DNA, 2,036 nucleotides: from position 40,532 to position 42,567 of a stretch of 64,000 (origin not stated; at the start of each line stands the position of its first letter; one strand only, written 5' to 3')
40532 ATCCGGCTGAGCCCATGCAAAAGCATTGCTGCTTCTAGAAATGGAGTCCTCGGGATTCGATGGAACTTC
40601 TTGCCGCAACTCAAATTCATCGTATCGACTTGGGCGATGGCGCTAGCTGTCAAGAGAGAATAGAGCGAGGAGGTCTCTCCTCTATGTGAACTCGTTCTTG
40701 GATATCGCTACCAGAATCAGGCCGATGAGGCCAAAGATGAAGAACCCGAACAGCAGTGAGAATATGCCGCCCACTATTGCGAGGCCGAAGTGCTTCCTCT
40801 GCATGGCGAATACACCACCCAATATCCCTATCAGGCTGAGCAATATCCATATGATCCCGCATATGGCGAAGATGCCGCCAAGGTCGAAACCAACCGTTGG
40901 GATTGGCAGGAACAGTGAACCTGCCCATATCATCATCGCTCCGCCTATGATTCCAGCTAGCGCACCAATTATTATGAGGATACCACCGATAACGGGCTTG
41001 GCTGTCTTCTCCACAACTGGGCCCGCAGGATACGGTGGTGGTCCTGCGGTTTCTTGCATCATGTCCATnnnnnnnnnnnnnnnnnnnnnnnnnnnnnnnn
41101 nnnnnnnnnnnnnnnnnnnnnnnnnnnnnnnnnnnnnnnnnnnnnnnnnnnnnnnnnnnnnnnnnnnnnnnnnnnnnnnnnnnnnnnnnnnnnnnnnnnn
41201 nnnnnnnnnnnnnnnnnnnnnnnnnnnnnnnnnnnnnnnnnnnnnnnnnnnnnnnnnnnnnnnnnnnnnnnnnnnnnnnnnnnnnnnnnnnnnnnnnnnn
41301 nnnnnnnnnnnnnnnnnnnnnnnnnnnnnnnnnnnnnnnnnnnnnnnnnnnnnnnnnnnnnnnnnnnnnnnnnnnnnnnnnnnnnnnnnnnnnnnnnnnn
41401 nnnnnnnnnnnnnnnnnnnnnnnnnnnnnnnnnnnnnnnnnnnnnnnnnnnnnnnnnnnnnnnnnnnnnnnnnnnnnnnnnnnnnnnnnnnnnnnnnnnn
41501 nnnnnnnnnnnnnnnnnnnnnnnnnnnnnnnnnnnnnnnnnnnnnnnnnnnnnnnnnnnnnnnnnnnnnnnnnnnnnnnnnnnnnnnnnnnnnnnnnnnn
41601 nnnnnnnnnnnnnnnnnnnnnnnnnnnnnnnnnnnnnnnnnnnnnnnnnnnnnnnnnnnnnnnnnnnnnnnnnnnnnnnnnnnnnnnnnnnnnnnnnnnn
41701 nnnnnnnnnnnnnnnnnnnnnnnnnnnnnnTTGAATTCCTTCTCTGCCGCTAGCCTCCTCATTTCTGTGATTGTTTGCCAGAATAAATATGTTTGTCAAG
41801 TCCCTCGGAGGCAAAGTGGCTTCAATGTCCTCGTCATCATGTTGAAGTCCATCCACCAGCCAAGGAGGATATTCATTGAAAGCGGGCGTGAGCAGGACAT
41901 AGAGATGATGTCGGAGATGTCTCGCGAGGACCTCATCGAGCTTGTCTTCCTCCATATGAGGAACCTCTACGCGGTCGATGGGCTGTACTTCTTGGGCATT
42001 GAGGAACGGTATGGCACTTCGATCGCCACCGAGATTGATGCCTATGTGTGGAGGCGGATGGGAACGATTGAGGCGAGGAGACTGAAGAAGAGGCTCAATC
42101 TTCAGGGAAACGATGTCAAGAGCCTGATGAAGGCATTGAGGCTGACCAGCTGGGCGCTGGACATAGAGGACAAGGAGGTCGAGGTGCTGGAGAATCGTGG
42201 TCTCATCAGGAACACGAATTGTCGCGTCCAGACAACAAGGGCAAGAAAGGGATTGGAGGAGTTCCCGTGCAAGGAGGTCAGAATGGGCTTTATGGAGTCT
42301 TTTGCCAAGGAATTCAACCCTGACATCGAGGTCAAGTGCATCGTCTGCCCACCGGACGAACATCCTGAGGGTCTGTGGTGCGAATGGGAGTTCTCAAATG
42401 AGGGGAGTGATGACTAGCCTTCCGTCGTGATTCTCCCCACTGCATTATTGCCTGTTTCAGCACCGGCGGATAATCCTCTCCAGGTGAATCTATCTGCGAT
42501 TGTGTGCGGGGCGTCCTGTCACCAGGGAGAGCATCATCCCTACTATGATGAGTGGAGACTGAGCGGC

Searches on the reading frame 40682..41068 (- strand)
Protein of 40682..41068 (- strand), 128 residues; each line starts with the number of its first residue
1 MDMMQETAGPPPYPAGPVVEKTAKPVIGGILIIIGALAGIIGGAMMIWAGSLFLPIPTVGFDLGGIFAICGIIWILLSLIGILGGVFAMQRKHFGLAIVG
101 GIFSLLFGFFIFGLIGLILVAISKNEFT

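Call 67: search_protein_families(library=pfam, proteins=[window:40682-41068:-], max_evalue=1)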
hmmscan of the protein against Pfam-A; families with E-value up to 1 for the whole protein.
window:40682-41068:- (128 aa): 1 family
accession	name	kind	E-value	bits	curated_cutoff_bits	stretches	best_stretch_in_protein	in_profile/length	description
PF16237.10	DUF4896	-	0.061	13.7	25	1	75-112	3-40/44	Domain of unknown function (DUF4896)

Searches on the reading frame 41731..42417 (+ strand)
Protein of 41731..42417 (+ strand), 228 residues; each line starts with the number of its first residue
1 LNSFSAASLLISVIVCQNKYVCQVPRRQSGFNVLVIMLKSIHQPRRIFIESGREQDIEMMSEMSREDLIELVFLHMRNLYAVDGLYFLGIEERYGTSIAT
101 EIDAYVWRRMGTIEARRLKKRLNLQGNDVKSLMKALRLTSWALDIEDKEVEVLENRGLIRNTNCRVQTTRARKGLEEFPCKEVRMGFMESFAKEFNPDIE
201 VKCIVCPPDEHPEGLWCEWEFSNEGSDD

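Call 36: search_protein_families(library=pfam, proteins=[window:41731-42417:+], max_evalue=0.00001)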
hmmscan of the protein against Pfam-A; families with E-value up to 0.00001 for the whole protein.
window:41731-42417:+ (228 aa): 1 family
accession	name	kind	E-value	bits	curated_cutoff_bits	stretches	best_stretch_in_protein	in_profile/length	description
PF19620.4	DUF6125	-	4.1e-41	141.1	27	1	62-222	2-163/164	Family of unknown function (DUF6125)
